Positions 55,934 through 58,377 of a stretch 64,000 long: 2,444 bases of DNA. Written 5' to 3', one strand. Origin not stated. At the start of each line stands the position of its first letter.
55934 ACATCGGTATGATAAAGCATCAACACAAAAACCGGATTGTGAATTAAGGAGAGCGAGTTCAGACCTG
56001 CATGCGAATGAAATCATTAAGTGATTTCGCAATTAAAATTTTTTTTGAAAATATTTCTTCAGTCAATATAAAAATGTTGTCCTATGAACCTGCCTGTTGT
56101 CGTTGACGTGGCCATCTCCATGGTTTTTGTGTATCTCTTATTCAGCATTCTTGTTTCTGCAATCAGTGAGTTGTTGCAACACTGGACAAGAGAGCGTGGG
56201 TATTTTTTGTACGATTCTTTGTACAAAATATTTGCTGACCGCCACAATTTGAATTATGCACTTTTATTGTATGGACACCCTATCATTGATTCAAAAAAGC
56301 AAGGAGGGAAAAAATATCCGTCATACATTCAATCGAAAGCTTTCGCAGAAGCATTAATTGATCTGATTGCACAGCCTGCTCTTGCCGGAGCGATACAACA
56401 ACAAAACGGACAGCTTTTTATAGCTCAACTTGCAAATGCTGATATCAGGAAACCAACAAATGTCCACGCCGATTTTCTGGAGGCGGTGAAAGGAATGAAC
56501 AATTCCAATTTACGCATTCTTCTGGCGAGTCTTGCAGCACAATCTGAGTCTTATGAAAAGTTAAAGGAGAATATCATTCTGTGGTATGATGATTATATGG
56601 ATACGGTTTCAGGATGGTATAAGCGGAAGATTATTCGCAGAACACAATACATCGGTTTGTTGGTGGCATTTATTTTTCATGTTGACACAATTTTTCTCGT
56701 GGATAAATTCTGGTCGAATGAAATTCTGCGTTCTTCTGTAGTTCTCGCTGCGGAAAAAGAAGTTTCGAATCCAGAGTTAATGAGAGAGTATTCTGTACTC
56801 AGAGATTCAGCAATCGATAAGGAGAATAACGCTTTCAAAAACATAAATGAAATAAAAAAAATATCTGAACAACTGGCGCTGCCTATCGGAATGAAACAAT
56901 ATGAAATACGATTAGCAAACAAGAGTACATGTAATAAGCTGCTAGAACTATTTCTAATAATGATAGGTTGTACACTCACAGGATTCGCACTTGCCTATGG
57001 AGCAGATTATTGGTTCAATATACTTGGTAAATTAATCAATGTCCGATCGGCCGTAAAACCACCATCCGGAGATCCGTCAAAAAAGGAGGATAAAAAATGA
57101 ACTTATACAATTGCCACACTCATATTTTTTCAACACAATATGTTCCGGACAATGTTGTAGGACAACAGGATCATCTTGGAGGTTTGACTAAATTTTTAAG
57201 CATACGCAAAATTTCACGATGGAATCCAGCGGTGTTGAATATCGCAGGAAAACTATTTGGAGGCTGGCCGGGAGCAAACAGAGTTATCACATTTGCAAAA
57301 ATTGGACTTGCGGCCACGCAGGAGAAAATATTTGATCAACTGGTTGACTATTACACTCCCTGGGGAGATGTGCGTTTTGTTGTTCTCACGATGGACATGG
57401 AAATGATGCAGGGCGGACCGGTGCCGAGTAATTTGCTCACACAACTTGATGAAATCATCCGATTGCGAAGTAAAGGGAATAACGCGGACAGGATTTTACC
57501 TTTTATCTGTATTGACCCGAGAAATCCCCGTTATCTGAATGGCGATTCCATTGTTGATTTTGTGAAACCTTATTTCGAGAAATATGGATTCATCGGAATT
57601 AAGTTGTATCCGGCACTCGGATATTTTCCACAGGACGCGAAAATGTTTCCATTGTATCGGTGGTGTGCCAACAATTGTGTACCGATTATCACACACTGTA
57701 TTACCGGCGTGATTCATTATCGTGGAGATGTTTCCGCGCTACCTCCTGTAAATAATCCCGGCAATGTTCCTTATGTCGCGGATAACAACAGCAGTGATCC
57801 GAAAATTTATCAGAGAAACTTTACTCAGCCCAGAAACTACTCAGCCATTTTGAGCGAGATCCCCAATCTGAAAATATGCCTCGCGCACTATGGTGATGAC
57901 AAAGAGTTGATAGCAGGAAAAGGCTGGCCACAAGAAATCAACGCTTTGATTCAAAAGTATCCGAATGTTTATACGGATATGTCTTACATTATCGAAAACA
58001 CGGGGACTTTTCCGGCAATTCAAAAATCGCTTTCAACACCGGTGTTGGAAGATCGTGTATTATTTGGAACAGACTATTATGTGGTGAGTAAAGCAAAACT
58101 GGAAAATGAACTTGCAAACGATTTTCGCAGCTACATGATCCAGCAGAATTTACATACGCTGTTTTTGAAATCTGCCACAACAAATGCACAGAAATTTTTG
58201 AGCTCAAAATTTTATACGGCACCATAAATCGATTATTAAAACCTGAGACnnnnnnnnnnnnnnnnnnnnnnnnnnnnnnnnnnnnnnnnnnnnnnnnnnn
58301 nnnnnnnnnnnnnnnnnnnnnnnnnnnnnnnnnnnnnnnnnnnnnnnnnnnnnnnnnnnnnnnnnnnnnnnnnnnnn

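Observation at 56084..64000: Low-GC 4-gene operon: membrane protein, two amidohydrolase-fold hydrolases, and a giant transmembrane Cache/P-loop NTPase. Candidate undescribed sensor-effector system.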

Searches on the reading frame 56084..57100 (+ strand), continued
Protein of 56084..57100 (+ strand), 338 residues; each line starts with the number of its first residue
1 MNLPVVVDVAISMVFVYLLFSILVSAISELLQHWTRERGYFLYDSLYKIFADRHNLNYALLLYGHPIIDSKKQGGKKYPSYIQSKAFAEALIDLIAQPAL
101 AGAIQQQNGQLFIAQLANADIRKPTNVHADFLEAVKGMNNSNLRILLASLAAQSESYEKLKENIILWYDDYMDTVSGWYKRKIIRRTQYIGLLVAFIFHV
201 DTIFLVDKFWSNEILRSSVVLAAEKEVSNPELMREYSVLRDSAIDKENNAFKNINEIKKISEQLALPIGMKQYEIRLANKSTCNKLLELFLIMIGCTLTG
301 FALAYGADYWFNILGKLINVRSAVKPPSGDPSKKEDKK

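Call 108: get_annotated_region(hit=H8, flank=5000)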
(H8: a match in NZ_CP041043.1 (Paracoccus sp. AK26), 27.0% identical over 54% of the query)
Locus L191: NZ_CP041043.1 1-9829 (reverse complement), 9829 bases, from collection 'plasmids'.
description: Paracoccus sp. AK26 plasmid pAK3, complete sequence
organism: Paracoccus sp. AK26 (NCBI taxid 2589076)
taxonomy: Bacteria; Pseudomonadota; Alphaproteobacteria; Rhodobacterales; Paracoccaceae; Paracoccus; Paracoccus sp. AK26
host: -; source: pure culture,Hexachlorocyclohexane (HCH) pesticide-contaminated soil; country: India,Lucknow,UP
typing (MOB-suite, as given by PLSDB): non-mobilizable
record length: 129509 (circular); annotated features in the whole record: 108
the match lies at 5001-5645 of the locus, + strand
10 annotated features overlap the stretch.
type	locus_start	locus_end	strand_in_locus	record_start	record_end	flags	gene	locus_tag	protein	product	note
CDS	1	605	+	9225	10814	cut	-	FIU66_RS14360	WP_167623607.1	hypothetical protein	-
CDS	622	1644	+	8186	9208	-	-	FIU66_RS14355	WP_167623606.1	hypothetical protein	-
CDS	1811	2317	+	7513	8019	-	-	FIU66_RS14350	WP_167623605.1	hypothetical protein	-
CDS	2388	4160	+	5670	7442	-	-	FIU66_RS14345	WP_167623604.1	vanadium-dependent haloperoxidase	-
CDS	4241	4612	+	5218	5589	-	-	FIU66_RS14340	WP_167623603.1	hypothetical protein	-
CDS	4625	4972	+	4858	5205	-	-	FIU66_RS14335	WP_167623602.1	hypothetical protein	-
CDS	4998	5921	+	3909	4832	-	-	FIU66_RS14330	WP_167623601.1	hypothetical protein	-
CDS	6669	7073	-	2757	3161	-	-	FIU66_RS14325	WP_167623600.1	type II toxin-antitoxin system VapC family toxin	-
CDS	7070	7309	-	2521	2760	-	-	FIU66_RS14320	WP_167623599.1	type II toxin-antitoxin system PrlF family antitoxin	GO:0001558 - regulation of cell growth [Evidence IEA]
CDS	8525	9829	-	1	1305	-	-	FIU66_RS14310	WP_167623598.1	AAA family ATPase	-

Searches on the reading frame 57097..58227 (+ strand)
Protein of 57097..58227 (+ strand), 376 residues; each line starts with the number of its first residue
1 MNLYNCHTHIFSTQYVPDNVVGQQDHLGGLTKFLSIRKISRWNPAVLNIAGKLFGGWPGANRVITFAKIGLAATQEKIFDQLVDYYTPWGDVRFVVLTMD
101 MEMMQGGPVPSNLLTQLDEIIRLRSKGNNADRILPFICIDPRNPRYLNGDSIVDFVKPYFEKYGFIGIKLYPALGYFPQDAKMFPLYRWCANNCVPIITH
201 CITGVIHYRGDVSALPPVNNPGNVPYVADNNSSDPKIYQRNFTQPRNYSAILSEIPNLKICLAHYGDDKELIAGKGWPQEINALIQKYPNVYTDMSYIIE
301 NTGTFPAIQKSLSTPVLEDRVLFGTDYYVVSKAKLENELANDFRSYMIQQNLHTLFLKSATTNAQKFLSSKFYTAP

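Call 5: search_protein_families(library=pfam, proteins=[window:57097-58227:+], max_evalue=1)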
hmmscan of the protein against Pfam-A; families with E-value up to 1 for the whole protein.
window:57097-58227:+ (376 aa): 1 family
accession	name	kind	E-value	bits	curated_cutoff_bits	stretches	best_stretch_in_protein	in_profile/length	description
PF04909.20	Amidohydro_2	-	2.7e-15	57.3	26.4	1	128-343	75-263/289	Amidohydrolase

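Call 6: search_protein_families(library=padloc, proteins=[window:57097-58227:+], max_evalue=1)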
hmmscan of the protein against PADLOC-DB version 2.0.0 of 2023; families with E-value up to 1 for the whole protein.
window:57097-58227:+ (376 aa): 0 families

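Call 7: search_protein_families(library=ncbifam, proteins=[window:57097-58227:+], max_evalue=1)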
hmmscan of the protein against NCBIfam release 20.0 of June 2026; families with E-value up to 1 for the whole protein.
window:57097-58227:+ (376 aa): 0 families

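Call 15: search_solved_structures(query=window:57097-58227:+, max_evalue=1, show_alignments=2)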
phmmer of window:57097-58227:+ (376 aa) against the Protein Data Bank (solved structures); distinct sequences matched with E-value up to 1: 1.
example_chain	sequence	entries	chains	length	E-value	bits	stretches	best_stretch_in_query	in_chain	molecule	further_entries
3irs_A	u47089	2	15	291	0.0012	21.3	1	241-329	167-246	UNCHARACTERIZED PROTEIN BB4693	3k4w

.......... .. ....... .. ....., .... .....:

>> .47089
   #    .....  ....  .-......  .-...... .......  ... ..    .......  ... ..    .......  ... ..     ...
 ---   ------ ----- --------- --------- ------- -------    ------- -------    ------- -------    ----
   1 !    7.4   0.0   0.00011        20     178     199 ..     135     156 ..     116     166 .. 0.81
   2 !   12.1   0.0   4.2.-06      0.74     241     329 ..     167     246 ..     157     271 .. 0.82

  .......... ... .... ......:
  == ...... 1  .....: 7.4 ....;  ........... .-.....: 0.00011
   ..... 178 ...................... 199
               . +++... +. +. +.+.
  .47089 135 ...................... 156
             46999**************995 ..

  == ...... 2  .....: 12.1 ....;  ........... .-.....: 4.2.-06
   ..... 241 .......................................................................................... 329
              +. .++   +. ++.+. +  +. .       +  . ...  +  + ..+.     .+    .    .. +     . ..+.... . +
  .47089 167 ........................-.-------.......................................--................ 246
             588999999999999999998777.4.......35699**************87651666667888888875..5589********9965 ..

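Call 71: search_protein_families(library=phrogs, proteins=[window:57097-58227:+], max_evalue=0.1)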
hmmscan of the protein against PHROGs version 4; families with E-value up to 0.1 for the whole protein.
window:57097-58227:+ (376 aa): 0 families
